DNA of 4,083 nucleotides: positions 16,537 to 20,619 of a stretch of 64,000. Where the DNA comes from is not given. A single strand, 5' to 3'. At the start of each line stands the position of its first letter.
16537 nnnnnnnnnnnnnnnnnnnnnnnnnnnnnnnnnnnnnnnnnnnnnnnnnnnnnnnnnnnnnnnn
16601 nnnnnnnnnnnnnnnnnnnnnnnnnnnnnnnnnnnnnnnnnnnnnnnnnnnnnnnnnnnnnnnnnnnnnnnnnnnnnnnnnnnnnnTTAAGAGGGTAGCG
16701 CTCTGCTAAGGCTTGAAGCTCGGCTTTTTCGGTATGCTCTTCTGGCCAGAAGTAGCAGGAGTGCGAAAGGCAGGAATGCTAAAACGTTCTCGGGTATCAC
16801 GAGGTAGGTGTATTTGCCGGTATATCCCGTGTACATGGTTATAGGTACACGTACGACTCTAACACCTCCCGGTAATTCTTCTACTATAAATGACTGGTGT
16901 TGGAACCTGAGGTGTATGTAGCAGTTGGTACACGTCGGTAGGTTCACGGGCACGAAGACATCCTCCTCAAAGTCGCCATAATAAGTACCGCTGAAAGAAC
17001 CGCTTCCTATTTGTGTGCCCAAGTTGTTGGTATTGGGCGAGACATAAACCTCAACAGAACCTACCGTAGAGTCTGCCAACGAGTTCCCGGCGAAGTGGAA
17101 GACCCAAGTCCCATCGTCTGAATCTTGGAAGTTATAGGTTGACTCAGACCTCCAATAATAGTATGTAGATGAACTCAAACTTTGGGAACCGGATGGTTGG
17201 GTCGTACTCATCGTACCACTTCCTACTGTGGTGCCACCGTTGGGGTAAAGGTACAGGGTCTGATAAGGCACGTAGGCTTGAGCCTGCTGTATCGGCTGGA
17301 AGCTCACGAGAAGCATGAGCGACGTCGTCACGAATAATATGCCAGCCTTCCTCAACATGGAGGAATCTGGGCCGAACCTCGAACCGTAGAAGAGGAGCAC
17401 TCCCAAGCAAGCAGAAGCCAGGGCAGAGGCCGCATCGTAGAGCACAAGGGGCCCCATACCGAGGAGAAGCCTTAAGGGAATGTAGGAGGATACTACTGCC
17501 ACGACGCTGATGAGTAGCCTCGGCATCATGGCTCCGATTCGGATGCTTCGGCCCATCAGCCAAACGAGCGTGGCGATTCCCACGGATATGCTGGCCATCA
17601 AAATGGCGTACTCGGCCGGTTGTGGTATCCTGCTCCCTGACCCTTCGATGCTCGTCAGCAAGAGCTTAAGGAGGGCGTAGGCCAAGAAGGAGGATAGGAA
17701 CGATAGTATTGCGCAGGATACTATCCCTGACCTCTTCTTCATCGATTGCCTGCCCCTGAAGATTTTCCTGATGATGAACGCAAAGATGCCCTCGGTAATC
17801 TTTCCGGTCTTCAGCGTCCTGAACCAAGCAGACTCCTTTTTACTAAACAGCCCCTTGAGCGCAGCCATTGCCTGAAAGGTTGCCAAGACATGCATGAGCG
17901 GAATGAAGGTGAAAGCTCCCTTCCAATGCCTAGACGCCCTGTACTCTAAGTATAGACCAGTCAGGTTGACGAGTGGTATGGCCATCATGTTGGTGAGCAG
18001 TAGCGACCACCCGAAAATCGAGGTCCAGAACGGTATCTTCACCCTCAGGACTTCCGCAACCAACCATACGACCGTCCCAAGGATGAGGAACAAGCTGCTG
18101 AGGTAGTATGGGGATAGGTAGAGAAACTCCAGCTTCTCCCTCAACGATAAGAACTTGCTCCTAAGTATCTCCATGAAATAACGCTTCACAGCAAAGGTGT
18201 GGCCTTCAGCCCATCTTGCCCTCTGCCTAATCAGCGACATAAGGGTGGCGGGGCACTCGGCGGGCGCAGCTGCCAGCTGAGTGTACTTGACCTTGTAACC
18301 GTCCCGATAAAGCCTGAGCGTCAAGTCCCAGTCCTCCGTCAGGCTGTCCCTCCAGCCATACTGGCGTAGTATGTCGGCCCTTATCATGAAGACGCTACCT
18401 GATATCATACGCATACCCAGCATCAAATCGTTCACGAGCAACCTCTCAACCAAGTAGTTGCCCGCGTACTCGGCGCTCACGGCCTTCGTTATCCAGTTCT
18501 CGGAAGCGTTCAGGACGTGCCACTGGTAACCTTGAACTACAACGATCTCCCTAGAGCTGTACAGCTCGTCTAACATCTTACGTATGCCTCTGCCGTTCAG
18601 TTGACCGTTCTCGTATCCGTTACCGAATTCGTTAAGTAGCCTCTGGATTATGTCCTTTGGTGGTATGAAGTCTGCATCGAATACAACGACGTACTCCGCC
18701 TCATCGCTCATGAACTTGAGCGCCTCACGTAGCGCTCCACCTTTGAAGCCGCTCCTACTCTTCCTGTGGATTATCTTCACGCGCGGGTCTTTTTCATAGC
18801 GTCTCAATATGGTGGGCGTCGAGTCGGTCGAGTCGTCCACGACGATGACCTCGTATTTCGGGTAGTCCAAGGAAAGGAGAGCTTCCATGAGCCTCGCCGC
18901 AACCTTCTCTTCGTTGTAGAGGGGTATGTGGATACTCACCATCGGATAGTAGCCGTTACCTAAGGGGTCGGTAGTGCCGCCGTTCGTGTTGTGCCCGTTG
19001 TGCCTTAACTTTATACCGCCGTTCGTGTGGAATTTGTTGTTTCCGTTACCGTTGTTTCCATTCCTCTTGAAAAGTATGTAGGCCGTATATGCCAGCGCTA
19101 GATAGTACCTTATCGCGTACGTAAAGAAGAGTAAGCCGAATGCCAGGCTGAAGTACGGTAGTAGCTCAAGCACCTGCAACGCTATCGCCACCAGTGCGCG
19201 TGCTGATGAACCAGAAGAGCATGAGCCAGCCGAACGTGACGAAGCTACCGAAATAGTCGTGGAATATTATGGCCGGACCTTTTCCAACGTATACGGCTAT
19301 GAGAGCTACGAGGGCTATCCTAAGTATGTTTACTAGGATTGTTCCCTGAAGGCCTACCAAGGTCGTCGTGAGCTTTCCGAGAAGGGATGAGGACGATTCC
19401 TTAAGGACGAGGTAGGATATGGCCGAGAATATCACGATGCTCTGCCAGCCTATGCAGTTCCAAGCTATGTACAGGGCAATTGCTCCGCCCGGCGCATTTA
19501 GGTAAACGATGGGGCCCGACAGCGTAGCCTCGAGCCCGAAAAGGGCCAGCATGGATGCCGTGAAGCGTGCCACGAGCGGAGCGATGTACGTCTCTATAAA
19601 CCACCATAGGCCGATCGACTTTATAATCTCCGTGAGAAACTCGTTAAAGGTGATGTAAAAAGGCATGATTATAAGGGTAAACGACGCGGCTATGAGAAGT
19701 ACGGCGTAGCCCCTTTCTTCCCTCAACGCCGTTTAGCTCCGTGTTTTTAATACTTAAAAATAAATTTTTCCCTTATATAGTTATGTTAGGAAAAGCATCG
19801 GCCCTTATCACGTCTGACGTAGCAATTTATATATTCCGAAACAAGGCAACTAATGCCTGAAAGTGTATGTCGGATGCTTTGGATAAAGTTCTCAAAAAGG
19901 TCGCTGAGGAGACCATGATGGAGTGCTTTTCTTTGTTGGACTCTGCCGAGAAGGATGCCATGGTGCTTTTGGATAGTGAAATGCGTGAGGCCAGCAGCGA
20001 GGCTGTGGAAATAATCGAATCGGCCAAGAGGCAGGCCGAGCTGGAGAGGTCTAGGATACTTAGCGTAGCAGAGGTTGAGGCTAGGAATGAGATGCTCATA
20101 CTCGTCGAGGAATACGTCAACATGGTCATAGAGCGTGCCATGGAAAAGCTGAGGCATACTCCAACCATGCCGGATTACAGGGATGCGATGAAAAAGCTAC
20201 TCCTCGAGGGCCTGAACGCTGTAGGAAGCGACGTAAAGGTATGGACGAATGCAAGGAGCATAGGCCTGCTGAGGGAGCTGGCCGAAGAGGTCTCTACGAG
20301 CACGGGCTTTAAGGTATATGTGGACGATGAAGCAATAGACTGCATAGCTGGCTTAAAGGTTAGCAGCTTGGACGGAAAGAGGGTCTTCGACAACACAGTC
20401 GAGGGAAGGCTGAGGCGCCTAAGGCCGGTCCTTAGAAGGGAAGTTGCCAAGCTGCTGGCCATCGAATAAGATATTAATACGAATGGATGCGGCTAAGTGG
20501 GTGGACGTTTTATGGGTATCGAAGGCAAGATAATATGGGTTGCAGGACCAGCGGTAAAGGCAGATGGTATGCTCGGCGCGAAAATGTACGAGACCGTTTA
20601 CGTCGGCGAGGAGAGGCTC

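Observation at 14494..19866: About 5.3-kb accessory block splitting the A-ATP synthase genes (atpF | insertion | atpE-A-B)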

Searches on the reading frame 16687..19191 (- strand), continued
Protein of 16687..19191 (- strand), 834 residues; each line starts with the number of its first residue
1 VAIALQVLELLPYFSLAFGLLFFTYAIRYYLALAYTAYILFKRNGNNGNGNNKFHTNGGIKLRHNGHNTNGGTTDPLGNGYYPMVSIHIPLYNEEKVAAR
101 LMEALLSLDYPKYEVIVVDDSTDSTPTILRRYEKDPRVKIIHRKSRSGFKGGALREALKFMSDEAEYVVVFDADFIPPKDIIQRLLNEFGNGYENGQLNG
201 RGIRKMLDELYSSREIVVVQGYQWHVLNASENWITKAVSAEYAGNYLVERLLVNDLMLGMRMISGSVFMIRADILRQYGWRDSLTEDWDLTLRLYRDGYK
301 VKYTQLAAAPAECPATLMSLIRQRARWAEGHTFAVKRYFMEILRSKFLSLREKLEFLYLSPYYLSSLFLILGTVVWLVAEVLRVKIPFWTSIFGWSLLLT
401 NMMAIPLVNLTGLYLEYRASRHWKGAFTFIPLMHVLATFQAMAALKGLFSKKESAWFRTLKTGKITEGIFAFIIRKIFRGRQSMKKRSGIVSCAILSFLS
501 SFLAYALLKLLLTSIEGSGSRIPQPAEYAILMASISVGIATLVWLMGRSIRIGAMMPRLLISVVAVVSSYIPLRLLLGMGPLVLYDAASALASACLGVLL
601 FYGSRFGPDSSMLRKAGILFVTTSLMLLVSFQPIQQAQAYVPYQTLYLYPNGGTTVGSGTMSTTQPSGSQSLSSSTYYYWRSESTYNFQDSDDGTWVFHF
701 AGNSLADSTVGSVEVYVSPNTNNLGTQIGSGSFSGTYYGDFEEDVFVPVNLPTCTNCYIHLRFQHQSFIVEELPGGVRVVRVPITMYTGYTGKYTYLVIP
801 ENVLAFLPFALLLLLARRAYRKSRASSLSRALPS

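Call 45: find_encoding_contigs(protein=P0008, flank=8000, max_places=2)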
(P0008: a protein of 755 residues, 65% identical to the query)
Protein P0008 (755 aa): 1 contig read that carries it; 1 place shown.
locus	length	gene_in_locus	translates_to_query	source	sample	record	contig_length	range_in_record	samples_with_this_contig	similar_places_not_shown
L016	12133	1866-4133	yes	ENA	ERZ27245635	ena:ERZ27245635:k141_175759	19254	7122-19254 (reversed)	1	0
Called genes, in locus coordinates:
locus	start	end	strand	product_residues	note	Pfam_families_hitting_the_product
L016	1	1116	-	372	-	?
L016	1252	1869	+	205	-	PF09721:Exosortase_EpsH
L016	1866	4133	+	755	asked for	PF13506:Glyco_transf_21 (faint), PF00535:Glycos_transf_2, PF13641:Glyco_tranf_2_3, PF13632:Glyco_trans_2_3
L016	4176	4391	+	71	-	-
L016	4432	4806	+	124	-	-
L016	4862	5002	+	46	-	-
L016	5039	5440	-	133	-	-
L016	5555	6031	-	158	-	PF00111:Fer2, PF13085:Fer2_3 (weak), PF01799:Fer2_2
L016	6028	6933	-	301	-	PF00941:FAD_binding_5, PF03450:CO_deh_flav_C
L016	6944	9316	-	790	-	PF01315:Ald_Xan_dh_C, PF02738:MoCoBD_1, PF20256:MoCoBD_2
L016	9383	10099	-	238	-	PF00005:ABC_tran, PF13555:AAA_29 (weak), PF13304:AAA_21 (faint)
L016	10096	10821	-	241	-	PF13476:AAA_23 (faint), PF00005:ABC_tran, PF02463:SMC_N (faint), PF13304:AAA_21 (faint), PF12399:BCA_ABC_TP_C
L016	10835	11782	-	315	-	PF02653:BPD_transp_2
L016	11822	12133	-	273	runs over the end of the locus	PF02653:BPD_transp_2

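Call 46: find_encoding_contigs(protein=P0012, flank=8000, max_places=2)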
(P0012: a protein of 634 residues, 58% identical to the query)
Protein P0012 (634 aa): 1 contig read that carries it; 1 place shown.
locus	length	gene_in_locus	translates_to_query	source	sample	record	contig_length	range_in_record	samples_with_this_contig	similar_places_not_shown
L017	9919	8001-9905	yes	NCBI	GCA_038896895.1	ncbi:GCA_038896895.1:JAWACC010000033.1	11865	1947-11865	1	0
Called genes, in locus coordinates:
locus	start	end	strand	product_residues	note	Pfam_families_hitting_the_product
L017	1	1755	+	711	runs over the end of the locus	PF02589:LUD_dom, PF12797:Fer4_2 (faint), PF13187:Fer4_9 (faint), PF13237:Fer4_10 (faint), PF12838:Fer4_7, PF13183:Fer4_8, PF13534:Fer4_17, PF02754:CCG (weak), +4 more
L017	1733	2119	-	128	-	PF01042:Ribonuc_L-PSP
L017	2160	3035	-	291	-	PF00701:DHDPS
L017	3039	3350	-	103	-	-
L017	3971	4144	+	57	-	-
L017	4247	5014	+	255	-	PF13614:AAA_31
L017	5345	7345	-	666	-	-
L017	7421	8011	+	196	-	PF09721:Exosortase_EpsH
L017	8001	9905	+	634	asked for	PF13506:Glyco_transf_21 (weak), PF00535:Glycos_transf_2, PF13641:Glyco_tranf_2_3, PF13632:Glyco_trans_2_3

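Call 51: search_protein_families(library=pfam, proteins=[L012:12576-13295:-, L012:13496-14011:+, L012:14183-14404:+, L017:5345-7345:-, L017:4247-5014:+], max_evalue=0.01)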
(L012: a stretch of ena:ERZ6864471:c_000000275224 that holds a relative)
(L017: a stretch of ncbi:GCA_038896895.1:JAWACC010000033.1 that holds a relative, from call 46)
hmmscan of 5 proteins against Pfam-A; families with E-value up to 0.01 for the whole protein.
L012:12576-13295:- (239 aa): 0 families

L012:13496-14011:+ (171 aa): 0 families

L012:14183-14404:+ (73 aa): 0 families

L017:5345-7345:- (666 aa): 0 families

L017:4247-5014:+ (255 aa): 3 families
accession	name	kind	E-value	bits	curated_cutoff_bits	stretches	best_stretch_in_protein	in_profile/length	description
PF13614.12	AAA_31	-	3.6e-09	37.2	27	1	2-171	1-161/177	AAA domain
PF10609.15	ParA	-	0.0044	16.9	27.1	0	2-137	3-121/246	NUBPL iron-transfer P-loop NTPase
PF06564.18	CBP_BcsQ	-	0.0086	16.1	21.3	0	3-159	2-147/234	Cellulose biosynthesis protein BcsQ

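Call 84: find_encoding_contigs(protein=P0003, flank=5000, max_places=3)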
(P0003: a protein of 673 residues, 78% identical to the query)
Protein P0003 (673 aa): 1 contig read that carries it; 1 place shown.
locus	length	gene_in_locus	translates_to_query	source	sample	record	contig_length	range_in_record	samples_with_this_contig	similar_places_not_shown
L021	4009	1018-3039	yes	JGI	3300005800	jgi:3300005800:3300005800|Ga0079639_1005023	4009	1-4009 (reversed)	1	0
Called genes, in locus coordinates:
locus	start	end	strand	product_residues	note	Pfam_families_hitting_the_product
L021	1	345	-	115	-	?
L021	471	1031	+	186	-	PF09721:Exosortase_EpsH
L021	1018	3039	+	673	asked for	PF13506:Glyco_transf_21 (faint), PF00535:Glycos_transf_2, PF13641:Glyco_tranf_2_3, PF13632:Glyco_trans_2_3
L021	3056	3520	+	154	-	-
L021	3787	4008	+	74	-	?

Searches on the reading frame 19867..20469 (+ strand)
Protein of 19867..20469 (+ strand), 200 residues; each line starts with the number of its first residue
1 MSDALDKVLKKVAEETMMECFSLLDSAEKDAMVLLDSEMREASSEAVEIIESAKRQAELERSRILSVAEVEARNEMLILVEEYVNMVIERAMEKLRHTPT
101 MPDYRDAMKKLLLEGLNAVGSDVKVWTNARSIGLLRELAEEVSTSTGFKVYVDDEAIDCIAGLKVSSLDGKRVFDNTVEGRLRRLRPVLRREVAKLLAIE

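Call 3: search_protein_families(library=pfam, proteins=[window:19867-20469:+], max_evalue=0.01)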
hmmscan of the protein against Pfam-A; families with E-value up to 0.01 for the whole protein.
window:19867-20469:+ (200 aa): 2 families
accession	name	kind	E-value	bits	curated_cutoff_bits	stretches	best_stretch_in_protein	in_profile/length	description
PF01991.23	vATP-synt_E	-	2.1e-19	70.2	24.2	1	26-197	16-198/199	ATP synthase (E/31 kDa) subunit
PF18318.6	Gln-synt_C-ter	-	0.0033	17.6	22.7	0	42-111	41-110/118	Glutamine synthetase C-terminal domain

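Call 12: find_related_loci(query=window:19867-20469:+, collection=genome_contigs, flank=10000)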
Query window:19867-20469:+ (200 aa) in genome_contigs; peptide patterns used: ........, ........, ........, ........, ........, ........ (x = any residue, [..] = any of these).
93 stretches matched a pattern; 2 encode a relative of the query (tblastn E <= 1e-3); 2 distinct loci.
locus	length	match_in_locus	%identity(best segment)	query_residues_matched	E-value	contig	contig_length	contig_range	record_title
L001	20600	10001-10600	78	1-200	8e-96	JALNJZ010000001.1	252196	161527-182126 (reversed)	MAG: Candidatus Terraquivivens tengchongensis isolate GMQP.bins.8.201907 NODE_8_length_252196_cov_1.969945, whole genome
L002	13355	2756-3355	72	1-200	5e-83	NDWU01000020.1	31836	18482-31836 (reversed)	MAG: Candidatus Terraquivivens tikiterensis isolate NZ13-MG1 contig_220_19, whole genome shotgun sequence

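Call 25: find_related_loci(query=A2, collection=metagenome_contigs, flank=10000)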
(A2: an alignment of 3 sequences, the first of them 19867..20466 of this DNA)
Query A2 (200 aa) in metagenome_contigs; peptide patterns used: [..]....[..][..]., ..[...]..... (x = any residue, [..] = any of these).
600 stretches matched a pattern (row limit reached: there are more); 5 encode a relative of the query (tblastn E <= 1e-3); 5 distinct loci.
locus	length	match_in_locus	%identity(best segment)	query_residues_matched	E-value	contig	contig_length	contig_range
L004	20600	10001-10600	78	1-200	6e-95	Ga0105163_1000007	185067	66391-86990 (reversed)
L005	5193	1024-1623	76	1-200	2e-91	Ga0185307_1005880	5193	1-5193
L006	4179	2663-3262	76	1-200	2e-91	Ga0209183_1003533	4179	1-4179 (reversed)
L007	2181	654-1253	75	1-200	1e-92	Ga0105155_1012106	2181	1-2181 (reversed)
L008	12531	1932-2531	75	1-200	2e-88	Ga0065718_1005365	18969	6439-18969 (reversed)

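Call 38: find_homologous_proteins(query=window:19867-20469:+, max_evalue=0.00001)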
Query window:19867-20469:+ (200 aa): 17 proteins with E <= 0.00001 among 723 candidates.
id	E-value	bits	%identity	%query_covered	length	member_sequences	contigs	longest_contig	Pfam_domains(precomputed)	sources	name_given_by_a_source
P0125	1.4e-113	395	99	98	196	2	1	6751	PF01991.24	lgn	-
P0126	2.0e-102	359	88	100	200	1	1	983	PF01991.24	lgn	-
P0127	4.4e-94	331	81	100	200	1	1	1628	PF01991.24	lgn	-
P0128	9.3e-92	324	78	100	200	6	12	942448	PF01991.24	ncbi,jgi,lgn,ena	ncbi:MAG: V-type ATP synthase subunit E family protein [Nitrososphaerota archaeon]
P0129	2.6e-90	319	77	100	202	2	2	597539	PF01991.24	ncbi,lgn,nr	ncbi:MAG: V-type ATP synthase subunit E family protein [Nitrososphaerota archaeon]|nr:V-type ATP syn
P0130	1.7e-87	310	76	100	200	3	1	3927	PF01991.24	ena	-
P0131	7.4e-86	305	74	100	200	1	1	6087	PF01991.24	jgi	jgi:V/A-type H+-transporting ATPase subunit E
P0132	9.3e-86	304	74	100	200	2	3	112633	PF01991.24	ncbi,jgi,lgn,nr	ncbi:MAG: hypothetical protein LZ163_03915 [Thaumarchaeota archaeon]|jgi:V/A-type H+-transporting AT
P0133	3.0e-85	303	73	100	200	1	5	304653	PF01991.24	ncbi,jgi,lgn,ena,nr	ncbi:MAG: hypothetical protein LZ161_00465 [Thaumarchaeota archaeon]|jgi:V/A-type H+-transporting AT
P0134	3.9e-85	302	73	100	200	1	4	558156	PF01991.24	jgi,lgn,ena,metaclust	jgi:V/A-type H+-transporting ATPase subunit E|metaclust:\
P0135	4.9e-85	302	73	100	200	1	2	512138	PF01991.24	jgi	jgi:V/A-type H+-transporting ATPase subunit E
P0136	5.5e-85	302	73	100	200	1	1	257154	PF01991.24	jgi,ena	-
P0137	1.1e-84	301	73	100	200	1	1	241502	PF01991.24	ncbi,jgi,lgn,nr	ncbi:MAG: hypothetical protein LZ159_01310 [Thaumarchaeota archaeon]|jgi:V/A-type H+-transporting AT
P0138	2.1e-84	300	75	100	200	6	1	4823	PF01991.24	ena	-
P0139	4.5e-84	299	73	100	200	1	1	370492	PF01991.24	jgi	-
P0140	1.6e-82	294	77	92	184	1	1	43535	PF01991.24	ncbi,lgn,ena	-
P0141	7.3e-82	292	72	100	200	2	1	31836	PF01991.24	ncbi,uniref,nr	ncbi:MAG: hypothetical protein B9J98_06910 [Candidatus Terraquivivens tikiterensis]|uniref:A-type AT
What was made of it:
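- No outgroup genus could be sampled for the atpF-atpE interval, because the AtpE searches did not reach below 72% identity (calls 12, 25, 38).
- Tried and rejected: The AtpE searches in genomes, metagenomes and the protein database all stopped at >=72% identity (calls 12, 25, 38).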

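Call 40: find_encoding_contigs(protein=P0134, flank=10000, max_places=2)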
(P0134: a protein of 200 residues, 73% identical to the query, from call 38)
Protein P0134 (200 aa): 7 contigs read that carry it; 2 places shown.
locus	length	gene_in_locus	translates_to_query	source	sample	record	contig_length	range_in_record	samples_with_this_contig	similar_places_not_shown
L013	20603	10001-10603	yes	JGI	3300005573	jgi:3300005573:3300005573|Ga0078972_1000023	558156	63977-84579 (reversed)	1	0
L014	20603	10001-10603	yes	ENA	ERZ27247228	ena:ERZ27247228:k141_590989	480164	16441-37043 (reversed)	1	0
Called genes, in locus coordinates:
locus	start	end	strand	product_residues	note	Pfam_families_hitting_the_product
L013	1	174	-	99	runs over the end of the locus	PF01037:AsnC_trans_reg, PF03927:NapD (faint)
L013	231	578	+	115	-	-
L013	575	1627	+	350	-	PF01992:vATP-synt_AC39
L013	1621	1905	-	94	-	PF00708:Acylphosphatase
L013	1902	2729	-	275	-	PF00795:CN_hydrolase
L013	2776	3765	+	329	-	PF00389:2-Hacid_dh, PF02826:2-Hacid_dh_C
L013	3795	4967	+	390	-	PF01266:DAO (weak), PF01494:FAD_binding_3 (faint), PF03486:HI0933_like (weak), PF05834:Lycopene_cycl (weak), PF07992:Pyr_redox_2 (faint), PF12831:FAD_oxidored, PF13450:NAD_binding_8 (weak), PF13738:Pyr_redox_3 (faint)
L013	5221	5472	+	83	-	PF00736:EF1_GNE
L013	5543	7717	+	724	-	PF02359:CDC48_N, PF02933:CDC48_2, PF13191:AAA_16 (weak), PF00004:AAA, PF05496:RuvB_N, PF17862:AAA_lid_3, PF00004:AAA, PF17862:AAA_lid_3, +24 more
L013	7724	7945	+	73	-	-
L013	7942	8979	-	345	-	PF00752:XPG_N, PF00867:XPG_I, PF01367:5_3_exonuc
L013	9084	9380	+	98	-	PF01990:ATP-synt_F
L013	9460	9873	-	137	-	-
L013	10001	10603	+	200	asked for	PF01991:vATP-synt_E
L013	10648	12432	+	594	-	PF02874:ATP-synt_ab_N, PF16886:ATP-synt_ab_Xtn, PF00006:ATP-synt_ab, PF22919:ATP-synt_VA_C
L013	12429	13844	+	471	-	PF02874:ATP-synt_ab_N, PF00006:ATP-synt_ab, PF22919:ATP-synt_VA_C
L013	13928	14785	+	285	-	PF07155:ECF-ribofla_trS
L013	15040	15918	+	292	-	PF02826:2-Hacid_dh_C, PF03446:NAD_binding_2, PF03807:F420_oxidored, PF14833:NAD_binding_11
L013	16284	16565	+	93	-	PF01918:Alba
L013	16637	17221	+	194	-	-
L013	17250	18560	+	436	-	PF01336:tRNA_anti-codon, PF00152:tRNA-synt_2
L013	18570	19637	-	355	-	PF00146:NADHdh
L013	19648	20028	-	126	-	PF00507:Oxidored_q4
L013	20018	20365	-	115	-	-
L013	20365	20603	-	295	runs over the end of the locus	PF13183:Fer4_8 (faint), PF13187:Fer4_9 (faint), PF13534:Fer4_17 (faint), PF13484:Fer4_16 (faint), PF12797:Fer4_2 (faint), PF00037:Fer4, PF12837:Fer4_6 (weak), PF12838:Fer4_7 (weak), +2 more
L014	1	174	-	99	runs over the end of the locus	PF01037:AsnC_trans_reg, PF03927:NapD (faint)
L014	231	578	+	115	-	-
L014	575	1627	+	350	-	PF01992:vATP-synt_AC39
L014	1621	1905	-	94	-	PF00708:Acylphosphatase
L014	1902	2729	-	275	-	PF00795:CN_hydrolase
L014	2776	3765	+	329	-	PF00389:2-Hacid_dh, PF02826:2-Hacid_dh_C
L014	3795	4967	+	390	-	PF01266:DAO (weak), PF01494:FAD_binding_3 (faint), PF03486:HI0933_like (weak), PF05834:Lycopene_cycl (weak), PF07992:Pyr_redox_2 (faint), PF12831:FAD_oxidored, PF13450:NAD_binding_8 (weak), PF13738:Pyr_redox_3 (faint)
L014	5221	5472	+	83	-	PF00736:EF1_GNE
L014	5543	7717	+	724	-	PF02359:CDC48_N, PF02933:CDC48_2, PF13191:AAA_16 (weak), PF00004:AAA, PF05496:RuvB_N, PF17862:AAA_lid_3, PF00004:AAA, PF17862:AAA_lid_3, +24 more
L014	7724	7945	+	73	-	-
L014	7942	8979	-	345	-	PF00752:XPG_N, PF00867:XPG_I, PF01367:5_3_exonuc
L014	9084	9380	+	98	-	PF01990:ATP-synt_F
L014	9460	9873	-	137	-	-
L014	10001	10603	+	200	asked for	PF01991:vATP-synt_E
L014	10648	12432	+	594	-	PF02874:ATP-synt_ab_N, PF16886:ATP-synt_ab_Xtn, PF00006:ATP-synt_ab, PF22919:ATP-synt_VA_C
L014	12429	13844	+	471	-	PF02874:ATP-synt_ab_N, PF00006:ATP-synt_ab, PF22919:ATP-synt_VA_C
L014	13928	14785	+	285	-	PF07155:ECF-ribofla_trS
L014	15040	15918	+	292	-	PF02826:2-Hacid_dh_C, PF03446:NAD_binding_2, PF03807:F420_oxidored, PF14833:NAD_binding_11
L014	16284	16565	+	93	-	PF01918:Alba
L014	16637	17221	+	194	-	-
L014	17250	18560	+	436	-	PF01336:tRNA_anti-codon, PF00152:tRNA-synt_2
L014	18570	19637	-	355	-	PF00146:NADHdh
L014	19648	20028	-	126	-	PF00507:Oxidored_q4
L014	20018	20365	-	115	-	-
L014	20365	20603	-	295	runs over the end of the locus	PF13183:Fer4_8 (faint), PF13187:Fer4_9 (faint), PF13534:Fer4_17 (faint), PF13484:Fer4_16 (faint), PF12797:Fer4_2 (faint), PF00037:Fer4, PF12837:Fer4_6 (weak), PF12838:Fer4_7 (weak), +2 more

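Call 41: find_encoding_contigs(protein=P0127, flank=10000, max_places=2)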
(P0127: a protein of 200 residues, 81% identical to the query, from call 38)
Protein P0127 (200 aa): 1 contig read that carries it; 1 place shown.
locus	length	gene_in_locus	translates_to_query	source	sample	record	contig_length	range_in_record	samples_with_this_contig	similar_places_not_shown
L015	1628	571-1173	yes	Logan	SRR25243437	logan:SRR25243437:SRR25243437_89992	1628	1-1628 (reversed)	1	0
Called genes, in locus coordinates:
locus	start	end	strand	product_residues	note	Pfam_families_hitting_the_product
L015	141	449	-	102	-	-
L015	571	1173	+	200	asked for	PF01991:vATP-synt_E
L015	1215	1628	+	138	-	?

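Call 51: search_protein_families(library=pfam, proteins=[L013:9460-9873:-, L008:200-1573:-], max_evalue=0.01)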
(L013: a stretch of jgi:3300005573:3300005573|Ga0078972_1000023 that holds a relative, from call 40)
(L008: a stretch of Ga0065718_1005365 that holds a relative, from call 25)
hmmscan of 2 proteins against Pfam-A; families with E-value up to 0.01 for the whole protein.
L013:9460-9873:- (137 aa): 0 families

L008:200-1573:- (457 aa): 2 families
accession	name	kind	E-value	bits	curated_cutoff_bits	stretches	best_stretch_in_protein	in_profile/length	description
PF01546.33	Peptidase_M20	-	1.1e-31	110.8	24.6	1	96-448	1-204/206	Peptidase family M20/M25/M40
PF07687.19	M20_dimer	-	3.9e-09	36.8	21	1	245-343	24-103/107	Peptidase dimerisation domain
